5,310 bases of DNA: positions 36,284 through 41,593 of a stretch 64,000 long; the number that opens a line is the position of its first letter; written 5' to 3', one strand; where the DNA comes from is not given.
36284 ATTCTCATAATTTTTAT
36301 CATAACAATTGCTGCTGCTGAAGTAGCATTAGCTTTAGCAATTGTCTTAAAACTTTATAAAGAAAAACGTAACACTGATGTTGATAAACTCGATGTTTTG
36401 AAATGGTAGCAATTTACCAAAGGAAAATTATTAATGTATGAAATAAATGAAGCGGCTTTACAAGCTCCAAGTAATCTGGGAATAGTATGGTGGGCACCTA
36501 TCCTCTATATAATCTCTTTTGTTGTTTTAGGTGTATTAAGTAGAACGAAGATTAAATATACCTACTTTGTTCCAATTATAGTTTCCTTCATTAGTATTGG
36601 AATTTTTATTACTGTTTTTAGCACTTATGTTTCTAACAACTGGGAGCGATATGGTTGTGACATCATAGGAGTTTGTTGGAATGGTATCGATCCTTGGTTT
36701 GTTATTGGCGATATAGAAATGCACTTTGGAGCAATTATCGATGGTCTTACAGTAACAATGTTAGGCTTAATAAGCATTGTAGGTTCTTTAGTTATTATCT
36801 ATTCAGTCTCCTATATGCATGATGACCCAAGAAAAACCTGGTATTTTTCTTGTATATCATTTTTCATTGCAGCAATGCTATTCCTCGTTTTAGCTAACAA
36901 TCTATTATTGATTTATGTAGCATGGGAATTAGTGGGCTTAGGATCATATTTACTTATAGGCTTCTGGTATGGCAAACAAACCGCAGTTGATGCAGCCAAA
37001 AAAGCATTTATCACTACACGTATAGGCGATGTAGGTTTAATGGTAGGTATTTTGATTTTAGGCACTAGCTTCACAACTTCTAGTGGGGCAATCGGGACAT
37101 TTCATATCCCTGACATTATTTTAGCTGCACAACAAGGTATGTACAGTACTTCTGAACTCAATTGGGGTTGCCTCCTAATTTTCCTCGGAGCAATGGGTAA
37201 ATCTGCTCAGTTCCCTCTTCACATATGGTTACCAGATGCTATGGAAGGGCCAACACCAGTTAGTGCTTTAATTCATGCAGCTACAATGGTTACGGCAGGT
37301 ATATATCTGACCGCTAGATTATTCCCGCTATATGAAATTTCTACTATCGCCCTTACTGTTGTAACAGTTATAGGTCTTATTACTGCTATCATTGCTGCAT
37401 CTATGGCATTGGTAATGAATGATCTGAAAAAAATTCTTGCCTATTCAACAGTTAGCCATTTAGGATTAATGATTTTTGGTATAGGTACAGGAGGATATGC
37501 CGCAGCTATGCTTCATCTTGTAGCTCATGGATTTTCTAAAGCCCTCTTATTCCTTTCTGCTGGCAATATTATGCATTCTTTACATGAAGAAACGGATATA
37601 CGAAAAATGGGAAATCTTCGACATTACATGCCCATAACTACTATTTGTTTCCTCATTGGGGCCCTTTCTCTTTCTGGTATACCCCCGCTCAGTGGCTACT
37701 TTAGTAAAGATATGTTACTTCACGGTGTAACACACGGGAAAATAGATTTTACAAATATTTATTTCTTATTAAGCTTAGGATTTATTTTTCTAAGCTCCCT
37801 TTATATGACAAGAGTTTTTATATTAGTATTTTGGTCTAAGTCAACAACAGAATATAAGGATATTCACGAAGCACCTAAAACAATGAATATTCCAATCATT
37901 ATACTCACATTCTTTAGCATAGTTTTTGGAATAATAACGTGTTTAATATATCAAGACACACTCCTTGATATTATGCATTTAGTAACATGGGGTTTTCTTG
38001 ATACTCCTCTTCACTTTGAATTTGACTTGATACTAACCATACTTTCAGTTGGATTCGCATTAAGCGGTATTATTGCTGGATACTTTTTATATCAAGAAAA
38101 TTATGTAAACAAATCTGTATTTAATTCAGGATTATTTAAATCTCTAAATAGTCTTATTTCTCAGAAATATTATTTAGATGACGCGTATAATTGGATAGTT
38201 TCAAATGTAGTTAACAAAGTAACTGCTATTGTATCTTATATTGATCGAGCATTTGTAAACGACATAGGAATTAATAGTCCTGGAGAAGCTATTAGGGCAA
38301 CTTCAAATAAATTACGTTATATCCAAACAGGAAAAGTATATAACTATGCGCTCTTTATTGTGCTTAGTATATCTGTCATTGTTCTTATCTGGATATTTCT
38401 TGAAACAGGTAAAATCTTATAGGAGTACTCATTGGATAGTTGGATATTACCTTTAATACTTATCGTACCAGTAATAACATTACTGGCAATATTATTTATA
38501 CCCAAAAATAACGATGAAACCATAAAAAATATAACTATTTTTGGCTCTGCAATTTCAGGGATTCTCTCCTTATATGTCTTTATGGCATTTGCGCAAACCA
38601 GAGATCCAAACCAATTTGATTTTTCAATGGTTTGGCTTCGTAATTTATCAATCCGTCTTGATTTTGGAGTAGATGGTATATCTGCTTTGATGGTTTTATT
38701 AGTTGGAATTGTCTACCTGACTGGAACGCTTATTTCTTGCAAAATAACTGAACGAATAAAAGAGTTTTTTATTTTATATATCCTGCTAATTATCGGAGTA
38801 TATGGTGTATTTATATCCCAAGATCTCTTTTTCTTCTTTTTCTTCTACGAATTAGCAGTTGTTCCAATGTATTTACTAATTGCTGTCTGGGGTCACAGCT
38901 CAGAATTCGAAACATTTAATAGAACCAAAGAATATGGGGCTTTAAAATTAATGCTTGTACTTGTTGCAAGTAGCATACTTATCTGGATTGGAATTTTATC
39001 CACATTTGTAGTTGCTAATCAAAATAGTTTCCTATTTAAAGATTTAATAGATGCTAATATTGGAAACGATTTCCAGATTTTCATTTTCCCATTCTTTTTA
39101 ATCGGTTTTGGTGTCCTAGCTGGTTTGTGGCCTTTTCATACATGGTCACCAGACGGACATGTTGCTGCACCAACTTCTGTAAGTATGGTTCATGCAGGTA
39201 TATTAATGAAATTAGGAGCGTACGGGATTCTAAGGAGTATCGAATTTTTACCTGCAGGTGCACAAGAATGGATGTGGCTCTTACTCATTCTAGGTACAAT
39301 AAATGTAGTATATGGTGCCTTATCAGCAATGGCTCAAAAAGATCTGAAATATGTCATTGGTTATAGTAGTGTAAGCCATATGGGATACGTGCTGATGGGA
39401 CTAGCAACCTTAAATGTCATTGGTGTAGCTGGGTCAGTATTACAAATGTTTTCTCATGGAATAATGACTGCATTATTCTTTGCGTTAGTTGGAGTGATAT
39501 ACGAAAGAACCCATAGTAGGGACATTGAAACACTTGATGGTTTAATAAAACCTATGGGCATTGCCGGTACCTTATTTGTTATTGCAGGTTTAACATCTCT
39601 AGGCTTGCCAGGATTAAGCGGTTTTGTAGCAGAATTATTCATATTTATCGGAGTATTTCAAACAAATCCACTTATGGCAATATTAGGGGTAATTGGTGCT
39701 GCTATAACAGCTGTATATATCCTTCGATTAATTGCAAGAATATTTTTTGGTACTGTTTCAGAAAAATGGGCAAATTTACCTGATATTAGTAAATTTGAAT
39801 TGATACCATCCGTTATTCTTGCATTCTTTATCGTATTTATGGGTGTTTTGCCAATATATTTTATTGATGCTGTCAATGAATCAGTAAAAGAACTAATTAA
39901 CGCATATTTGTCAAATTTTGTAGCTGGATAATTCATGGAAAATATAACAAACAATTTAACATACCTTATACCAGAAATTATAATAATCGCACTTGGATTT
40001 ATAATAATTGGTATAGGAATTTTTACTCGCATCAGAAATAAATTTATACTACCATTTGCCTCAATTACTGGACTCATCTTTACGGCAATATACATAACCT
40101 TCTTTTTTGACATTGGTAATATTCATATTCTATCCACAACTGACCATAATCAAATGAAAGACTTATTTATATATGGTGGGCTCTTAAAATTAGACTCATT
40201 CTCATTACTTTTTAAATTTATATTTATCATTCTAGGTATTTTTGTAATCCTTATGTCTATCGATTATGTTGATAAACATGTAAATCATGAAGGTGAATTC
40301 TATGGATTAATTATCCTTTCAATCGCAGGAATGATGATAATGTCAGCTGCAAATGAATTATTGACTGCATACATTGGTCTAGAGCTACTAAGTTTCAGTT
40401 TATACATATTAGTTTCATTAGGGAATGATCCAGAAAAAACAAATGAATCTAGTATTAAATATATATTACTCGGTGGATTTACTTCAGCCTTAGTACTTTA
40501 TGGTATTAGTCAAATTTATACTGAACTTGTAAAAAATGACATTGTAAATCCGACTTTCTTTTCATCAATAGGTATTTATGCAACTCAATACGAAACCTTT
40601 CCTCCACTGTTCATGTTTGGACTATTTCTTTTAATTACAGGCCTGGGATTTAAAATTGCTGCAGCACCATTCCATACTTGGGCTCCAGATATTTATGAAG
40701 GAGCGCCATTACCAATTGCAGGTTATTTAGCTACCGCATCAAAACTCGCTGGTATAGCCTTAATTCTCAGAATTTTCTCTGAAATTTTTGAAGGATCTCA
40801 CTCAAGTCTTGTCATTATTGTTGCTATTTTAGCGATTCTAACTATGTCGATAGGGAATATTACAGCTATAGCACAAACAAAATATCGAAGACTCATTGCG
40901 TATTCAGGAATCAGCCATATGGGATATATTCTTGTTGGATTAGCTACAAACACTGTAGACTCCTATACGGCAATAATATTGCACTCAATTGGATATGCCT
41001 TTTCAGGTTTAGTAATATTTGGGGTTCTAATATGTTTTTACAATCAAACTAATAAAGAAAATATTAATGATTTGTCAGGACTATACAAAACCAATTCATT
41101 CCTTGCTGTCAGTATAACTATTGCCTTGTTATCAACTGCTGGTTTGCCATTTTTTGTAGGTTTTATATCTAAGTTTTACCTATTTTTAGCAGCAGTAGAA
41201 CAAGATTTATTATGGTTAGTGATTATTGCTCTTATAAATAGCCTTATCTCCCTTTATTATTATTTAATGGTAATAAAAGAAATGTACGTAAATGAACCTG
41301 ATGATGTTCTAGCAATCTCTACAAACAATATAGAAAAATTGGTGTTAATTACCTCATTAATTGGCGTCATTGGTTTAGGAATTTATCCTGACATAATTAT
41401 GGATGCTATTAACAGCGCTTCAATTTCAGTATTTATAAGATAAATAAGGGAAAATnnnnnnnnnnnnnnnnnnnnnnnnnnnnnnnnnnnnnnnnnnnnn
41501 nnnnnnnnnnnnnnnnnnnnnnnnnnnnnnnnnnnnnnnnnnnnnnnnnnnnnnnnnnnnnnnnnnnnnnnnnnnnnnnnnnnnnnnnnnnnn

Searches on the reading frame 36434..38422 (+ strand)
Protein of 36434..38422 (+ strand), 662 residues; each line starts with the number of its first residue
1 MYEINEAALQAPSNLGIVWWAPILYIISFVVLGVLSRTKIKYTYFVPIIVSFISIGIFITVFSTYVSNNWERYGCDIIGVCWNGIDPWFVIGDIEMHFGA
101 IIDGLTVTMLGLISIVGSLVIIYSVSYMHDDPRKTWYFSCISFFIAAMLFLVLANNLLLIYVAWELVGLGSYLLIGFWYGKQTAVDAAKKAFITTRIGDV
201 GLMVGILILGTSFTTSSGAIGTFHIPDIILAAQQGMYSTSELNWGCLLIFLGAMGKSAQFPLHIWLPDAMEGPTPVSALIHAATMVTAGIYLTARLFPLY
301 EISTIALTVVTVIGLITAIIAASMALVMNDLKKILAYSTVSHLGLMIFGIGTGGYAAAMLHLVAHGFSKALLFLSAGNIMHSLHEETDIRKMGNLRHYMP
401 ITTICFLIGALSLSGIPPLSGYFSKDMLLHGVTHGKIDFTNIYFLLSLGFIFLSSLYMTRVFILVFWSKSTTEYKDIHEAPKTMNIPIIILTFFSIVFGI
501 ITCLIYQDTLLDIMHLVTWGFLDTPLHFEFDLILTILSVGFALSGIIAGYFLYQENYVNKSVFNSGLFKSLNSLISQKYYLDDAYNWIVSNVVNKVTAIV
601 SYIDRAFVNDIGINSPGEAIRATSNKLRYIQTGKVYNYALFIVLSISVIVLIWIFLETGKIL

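Call 56: search_protein_families(library=pfam, proteins=[window:36434-38422:+], max_evalue=0.0001)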
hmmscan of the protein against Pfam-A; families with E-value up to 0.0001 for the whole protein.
window:36434-38422:+ (662 aa): 3 families
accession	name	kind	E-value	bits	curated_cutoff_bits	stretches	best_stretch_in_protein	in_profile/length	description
PF00361.26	Proton_antipo_M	-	7.3e-83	278.6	21.5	1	154-442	1-285/294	NADH:quinone oxidoreductase/Mrp antiporter, TM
PF00662.26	Proton_antipo_N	-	1.7e-14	53.9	24.5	1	88-138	1-51/51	NADH-Ubiquinone oxidoreductase (complex I), chain 5 N-terminus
PF01010.25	Proton_antipo_C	-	1.2e-05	25.5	26.8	1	459-594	75-216/243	NADH-dehyrogenase subunit F, TMs, (complex I) C-terminus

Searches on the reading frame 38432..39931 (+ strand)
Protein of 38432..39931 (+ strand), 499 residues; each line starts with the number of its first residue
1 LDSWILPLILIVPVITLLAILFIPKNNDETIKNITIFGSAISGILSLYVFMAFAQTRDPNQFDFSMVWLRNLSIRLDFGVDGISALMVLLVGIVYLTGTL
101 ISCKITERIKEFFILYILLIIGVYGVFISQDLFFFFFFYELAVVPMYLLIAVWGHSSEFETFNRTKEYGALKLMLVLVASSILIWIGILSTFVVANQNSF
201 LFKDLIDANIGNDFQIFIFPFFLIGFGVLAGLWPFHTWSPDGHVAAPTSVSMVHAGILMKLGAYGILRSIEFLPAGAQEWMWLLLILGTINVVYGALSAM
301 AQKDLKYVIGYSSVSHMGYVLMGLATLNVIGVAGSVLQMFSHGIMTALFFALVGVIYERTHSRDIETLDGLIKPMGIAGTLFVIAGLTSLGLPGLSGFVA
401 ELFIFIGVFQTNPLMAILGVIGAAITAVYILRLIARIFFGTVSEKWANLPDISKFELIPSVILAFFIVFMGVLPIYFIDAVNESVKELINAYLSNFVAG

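Call 56: search_protein_families(library=pfam, proteins=[window:38432-39931:+], max_evalue=0.0001)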
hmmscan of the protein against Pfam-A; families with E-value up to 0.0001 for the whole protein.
window:38432-39931:+ (499 aa): 1 family
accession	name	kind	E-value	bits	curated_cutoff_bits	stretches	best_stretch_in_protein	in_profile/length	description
PF00361.26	Proton_antipo_M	-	3.2e-60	204.3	21.5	1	129-426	1-294/294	NADH:quinone oxidoreductase/Mrp antiporter, TM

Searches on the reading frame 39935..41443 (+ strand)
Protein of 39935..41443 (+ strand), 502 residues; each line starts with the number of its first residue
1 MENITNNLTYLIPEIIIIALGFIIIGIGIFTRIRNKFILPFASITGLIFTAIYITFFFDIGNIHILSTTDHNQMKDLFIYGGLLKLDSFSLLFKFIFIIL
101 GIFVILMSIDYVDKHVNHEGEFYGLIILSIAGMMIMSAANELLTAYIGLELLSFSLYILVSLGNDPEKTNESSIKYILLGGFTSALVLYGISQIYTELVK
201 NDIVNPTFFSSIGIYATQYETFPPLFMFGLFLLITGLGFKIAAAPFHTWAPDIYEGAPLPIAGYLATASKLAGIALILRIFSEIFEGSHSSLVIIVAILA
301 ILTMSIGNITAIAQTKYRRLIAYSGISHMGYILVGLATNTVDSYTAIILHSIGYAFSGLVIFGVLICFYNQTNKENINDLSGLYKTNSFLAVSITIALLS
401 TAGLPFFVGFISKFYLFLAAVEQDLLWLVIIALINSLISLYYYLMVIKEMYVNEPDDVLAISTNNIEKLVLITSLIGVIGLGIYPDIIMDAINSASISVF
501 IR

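Call 56: search_protein_families(library=pfam, proteins=[window:39935-41443:+], max_evalue=0.0001)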
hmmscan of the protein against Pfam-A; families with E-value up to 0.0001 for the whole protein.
window:39935-41443:+ (502 aa): 1 family
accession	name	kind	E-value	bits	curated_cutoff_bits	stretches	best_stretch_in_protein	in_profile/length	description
PF00361.26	Proton_antipo_M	-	3.1e-64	217.4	21.5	1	139-439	1-294/294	NADH:quinone oxidoreductase/Mrp antiporter, TM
